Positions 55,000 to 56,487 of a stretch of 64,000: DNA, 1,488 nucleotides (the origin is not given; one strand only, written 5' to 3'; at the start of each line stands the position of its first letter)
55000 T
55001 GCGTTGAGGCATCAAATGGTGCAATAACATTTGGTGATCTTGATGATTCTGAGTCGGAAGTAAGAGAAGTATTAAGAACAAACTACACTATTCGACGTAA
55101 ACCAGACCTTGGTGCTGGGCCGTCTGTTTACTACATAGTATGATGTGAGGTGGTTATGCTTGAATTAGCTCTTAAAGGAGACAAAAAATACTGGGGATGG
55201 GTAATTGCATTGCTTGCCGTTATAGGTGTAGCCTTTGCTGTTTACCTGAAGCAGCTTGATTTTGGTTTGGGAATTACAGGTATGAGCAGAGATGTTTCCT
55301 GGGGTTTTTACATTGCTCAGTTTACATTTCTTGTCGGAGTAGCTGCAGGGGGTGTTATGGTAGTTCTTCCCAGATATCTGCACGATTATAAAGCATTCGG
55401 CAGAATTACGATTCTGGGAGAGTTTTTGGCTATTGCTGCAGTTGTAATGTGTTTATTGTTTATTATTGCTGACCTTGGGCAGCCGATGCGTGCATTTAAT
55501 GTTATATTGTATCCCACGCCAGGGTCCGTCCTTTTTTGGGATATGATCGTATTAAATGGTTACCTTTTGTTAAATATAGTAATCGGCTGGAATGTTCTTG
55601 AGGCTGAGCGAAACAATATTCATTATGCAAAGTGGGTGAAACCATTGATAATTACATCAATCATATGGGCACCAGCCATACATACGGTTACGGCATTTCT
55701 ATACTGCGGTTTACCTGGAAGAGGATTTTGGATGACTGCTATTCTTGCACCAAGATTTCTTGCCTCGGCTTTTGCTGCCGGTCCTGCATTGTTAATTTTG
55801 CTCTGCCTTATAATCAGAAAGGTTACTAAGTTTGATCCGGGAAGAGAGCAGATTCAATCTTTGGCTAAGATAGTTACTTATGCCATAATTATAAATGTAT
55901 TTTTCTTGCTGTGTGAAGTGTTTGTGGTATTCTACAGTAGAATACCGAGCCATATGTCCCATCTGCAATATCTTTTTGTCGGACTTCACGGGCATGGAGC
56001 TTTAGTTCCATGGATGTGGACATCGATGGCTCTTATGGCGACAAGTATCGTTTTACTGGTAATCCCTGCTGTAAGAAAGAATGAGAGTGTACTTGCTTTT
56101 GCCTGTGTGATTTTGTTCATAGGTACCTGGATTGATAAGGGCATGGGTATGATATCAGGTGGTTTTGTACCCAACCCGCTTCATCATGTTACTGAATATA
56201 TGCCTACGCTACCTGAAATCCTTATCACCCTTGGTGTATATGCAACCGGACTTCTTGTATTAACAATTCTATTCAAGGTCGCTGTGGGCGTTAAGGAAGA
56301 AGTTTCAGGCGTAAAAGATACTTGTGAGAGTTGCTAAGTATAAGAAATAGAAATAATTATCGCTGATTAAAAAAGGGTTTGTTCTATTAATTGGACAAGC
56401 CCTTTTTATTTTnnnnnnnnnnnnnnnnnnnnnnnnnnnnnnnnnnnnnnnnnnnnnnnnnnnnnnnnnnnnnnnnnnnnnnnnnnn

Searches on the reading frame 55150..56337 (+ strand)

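Call 65: search_protein_families(library=pfam, proteins=[window:55150-56337:+], max_evalue=0.00001)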
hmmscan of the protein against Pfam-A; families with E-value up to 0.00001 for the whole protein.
window:55150-56337:+ (395 aa): 1 family
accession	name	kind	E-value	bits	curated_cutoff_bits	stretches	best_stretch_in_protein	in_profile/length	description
PF03916.19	NrfD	-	1.2e-36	127.4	25.8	1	43-327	3-298/313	Polysulphide reductase, NrfD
